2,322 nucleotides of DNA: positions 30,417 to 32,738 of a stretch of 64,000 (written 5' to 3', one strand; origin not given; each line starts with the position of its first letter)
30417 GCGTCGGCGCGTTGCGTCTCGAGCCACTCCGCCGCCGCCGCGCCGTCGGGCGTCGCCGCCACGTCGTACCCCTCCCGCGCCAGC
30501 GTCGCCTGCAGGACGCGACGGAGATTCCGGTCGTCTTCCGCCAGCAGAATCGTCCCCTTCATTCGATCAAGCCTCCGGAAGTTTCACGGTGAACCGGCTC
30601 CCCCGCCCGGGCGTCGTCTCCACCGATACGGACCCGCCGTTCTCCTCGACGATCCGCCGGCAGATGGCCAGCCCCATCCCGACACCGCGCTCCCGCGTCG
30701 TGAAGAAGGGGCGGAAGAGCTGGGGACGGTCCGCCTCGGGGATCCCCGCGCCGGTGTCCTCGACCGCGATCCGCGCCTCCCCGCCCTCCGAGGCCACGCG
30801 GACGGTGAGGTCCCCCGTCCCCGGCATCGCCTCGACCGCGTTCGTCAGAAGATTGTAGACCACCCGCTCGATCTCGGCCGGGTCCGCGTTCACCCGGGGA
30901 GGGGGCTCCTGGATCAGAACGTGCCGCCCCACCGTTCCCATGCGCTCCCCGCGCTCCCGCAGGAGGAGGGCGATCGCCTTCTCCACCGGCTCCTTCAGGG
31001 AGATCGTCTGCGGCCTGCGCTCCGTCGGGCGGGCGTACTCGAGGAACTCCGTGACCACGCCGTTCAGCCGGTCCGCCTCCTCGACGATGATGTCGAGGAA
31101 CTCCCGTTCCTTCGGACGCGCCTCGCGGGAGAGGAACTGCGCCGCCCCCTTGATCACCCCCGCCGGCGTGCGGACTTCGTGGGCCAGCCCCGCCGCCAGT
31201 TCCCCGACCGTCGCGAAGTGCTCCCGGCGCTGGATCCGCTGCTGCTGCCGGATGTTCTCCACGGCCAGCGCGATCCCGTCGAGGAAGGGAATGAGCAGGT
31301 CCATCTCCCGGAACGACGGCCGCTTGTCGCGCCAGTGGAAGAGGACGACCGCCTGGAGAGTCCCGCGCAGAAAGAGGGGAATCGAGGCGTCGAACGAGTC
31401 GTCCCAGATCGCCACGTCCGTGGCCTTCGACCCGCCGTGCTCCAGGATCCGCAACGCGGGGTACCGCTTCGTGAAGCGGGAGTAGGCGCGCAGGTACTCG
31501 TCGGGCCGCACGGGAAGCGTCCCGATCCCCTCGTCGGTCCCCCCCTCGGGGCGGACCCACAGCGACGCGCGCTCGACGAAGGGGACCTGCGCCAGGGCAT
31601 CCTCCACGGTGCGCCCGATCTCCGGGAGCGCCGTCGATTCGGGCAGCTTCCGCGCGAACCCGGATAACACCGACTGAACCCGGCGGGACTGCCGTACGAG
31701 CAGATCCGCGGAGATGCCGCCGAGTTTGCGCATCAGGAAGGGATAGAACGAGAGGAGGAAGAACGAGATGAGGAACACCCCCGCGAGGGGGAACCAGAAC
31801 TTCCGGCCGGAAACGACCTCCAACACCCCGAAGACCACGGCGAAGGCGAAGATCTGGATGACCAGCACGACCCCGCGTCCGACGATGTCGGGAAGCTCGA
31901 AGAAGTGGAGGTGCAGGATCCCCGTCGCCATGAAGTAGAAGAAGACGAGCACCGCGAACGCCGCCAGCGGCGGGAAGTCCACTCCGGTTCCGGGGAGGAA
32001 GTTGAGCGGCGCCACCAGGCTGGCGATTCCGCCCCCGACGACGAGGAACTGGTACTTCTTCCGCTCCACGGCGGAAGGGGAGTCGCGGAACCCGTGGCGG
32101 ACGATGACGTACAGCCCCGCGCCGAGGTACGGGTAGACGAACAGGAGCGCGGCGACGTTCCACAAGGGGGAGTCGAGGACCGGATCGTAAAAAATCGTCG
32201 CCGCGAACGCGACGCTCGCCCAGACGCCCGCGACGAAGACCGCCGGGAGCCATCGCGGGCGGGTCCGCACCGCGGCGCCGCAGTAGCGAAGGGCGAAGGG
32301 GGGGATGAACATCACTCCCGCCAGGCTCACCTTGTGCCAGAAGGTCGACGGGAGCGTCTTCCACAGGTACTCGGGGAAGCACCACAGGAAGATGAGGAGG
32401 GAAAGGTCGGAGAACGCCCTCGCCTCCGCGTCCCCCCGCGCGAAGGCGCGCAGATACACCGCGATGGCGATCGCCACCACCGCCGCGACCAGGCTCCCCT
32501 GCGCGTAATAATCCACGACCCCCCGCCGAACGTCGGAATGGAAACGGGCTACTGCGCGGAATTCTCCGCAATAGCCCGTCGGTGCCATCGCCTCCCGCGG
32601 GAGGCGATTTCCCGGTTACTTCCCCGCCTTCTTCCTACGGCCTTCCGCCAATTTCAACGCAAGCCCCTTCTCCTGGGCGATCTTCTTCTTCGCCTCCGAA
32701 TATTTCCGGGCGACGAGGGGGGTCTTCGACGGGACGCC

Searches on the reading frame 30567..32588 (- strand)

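Call 19: search_protein_families(library=pfam, proteins=[window:30567-32588:-], max_evalue=0.0001)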
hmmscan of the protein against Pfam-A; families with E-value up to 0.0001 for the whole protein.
window:30567-32588:- (673 aa): 2 families
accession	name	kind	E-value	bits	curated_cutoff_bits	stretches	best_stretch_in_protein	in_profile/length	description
PF02518.31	HATPase_c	-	1.3e-29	103.3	26.4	1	569-672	2-109/111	Histidine kinase-, DNA gyrase B-, and HSP90-like ATPase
PF00512.31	HisKA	-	6.2e-13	49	26.9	1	462-522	3-64/66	His Kinase A (phospho-acceptor) domain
